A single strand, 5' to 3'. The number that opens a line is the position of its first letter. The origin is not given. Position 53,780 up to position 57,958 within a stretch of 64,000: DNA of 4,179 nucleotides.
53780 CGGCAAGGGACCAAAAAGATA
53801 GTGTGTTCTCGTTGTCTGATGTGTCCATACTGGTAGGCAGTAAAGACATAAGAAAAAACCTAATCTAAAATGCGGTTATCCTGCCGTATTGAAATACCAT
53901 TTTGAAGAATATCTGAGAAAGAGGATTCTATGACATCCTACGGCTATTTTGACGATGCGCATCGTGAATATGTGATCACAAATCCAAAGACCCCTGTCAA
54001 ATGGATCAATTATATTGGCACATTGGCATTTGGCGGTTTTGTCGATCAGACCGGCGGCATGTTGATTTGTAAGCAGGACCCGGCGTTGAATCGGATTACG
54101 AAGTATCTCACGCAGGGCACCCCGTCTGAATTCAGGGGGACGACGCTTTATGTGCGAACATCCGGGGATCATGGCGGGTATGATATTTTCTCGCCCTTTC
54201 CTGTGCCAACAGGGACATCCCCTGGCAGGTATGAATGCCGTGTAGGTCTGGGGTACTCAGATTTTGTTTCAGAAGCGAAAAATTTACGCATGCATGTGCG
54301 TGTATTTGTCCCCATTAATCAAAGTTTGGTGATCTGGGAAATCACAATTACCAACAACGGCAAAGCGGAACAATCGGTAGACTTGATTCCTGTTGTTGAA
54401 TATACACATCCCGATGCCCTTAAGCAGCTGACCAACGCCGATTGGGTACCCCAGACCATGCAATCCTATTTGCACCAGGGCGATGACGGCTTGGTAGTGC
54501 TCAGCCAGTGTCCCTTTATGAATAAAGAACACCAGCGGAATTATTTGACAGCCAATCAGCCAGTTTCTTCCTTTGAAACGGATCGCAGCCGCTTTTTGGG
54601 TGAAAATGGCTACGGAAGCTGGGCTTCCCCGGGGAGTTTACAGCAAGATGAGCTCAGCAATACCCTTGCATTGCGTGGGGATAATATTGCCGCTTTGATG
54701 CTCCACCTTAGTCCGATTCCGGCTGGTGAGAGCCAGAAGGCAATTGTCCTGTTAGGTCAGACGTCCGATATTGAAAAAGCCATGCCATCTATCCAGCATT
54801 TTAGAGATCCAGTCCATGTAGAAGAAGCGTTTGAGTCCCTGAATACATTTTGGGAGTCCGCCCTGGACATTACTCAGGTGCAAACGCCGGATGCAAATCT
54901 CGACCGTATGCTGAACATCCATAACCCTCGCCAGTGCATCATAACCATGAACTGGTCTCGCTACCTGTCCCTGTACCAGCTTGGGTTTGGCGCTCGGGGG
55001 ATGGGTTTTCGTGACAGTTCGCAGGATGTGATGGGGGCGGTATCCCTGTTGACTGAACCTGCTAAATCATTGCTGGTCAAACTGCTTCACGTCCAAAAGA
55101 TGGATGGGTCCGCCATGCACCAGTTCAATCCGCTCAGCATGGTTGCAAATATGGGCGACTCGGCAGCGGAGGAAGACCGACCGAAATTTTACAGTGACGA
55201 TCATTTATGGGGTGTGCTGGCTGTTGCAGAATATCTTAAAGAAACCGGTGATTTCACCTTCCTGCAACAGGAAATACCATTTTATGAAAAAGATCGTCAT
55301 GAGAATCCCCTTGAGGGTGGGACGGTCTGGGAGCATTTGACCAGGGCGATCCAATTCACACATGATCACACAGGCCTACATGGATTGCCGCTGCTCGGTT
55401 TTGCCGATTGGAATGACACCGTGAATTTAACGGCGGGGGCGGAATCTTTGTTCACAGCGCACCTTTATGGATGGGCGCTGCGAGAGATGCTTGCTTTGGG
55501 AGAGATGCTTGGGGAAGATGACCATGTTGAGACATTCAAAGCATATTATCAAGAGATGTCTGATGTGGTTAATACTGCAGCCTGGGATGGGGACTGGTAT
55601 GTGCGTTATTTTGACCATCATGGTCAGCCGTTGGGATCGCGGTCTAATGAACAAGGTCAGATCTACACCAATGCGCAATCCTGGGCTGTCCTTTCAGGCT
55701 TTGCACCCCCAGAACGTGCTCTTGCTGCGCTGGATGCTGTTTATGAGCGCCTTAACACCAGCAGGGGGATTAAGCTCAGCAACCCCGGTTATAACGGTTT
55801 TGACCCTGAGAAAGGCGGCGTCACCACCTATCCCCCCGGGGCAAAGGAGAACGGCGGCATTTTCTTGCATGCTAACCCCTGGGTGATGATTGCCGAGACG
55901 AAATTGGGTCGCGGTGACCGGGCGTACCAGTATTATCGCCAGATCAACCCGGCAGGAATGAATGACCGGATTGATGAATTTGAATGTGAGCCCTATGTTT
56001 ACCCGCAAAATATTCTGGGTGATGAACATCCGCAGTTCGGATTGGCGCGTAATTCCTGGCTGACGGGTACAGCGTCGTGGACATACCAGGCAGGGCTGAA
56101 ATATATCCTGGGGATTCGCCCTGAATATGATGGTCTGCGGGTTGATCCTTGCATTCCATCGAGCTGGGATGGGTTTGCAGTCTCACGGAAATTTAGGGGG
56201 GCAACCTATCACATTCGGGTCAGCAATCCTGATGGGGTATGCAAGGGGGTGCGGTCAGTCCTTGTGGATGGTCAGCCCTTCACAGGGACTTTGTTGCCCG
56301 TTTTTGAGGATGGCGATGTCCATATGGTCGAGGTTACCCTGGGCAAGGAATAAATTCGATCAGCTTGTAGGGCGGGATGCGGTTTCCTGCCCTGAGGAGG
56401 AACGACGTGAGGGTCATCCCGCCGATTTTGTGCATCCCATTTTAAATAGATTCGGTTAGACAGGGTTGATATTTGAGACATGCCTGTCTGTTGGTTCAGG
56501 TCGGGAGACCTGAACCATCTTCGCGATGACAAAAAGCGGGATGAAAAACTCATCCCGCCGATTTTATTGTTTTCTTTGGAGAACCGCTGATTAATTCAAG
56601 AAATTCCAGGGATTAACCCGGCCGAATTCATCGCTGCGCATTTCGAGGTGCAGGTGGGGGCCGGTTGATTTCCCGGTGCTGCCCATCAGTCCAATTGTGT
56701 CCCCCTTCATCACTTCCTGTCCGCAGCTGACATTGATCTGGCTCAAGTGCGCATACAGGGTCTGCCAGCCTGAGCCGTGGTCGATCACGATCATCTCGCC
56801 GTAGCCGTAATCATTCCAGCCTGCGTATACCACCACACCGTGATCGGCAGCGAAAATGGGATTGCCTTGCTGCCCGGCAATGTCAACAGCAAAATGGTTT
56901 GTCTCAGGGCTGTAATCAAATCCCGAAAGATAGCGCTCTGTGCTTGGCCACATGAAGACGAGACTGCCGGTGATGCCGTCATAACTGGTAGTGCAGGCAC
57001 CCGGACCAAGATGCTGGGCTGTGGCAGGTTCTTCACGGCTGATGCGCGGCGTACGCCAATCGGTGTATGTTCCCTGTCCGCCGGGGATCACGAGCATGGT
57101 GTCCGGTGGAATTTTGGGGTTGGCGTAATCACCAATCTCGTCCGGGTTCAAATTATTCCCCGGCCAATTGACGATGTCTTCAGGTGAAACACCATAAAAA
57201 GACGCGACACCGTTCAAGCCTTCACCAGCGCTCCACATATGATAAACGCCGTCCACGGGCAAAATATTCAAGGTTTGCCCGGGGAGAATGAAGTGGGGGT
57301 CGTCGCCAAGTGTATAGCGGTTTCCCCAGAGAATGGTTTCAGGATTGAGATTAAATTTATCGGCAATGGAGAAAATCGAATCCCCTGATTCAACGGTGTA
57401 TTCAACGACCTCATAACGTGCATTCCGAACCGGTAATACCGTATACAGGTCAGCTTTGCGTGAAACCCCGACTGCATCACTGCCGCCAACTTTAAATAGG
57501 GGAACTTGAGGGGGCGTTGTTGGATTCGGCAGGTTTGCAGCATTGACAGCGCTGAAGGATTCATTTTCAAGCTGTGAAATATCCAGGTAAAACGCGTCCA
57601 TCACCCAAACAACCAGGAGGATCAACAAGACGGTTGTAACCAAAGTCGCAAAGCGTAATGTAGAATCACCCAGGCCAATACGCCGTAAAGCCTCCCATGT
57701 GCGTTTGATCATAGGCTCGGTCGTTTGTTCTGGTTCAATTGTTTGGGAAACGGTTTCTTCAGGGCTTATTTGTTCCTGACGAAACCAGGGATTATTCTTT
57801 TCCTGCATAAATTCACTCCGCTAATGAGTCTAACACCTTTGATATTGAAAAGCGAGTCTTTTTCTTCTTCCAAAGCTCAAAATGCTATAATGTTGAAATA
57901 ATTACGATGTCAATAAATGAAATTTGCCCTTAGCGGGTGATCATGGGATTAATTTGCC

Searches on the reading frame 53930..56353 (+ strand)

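Call 24: search_protein_families(library=pfam, proteins=[window:53930-56353:+], max_evalue=0.00001)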
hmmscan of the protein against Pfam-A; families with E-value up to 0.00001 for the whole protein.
window:53930-56353:+ (807 aa): 2 families
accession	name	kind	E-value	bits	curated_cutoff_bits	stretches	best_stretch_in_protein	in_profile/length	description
PF17167.11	Glyco_hydro_94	-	1.3e-130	436.3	27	1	307-728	1-420/420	Glycosyl hydrolase 94 superfamily, catalytic domain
PF06165.18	GH94_b-supersand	-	2.6e-51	174.9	23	1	22-276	1-251/251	Glycosyl hydrolase 94, supersandwich domain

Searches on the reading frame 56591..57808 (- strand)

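Call 24: search_protein_families(library=pfam, proteins=[window:56591-57808:-], max_evalue=0.00001)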
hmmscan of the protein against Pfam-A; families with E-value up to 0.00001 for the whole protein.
window:56591-57808:- (405 aa): 2 families
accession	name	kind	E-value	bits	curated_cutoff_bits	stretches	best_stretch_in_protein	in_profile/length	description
PF01551.29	Peptidase_M23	-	1e-32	112.6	28.7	1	304-394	2-91/96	Peptidase family M23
PF01476.26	LysM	-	2.6e-10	40.5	20.9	1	137-182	1-42/43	LysM domain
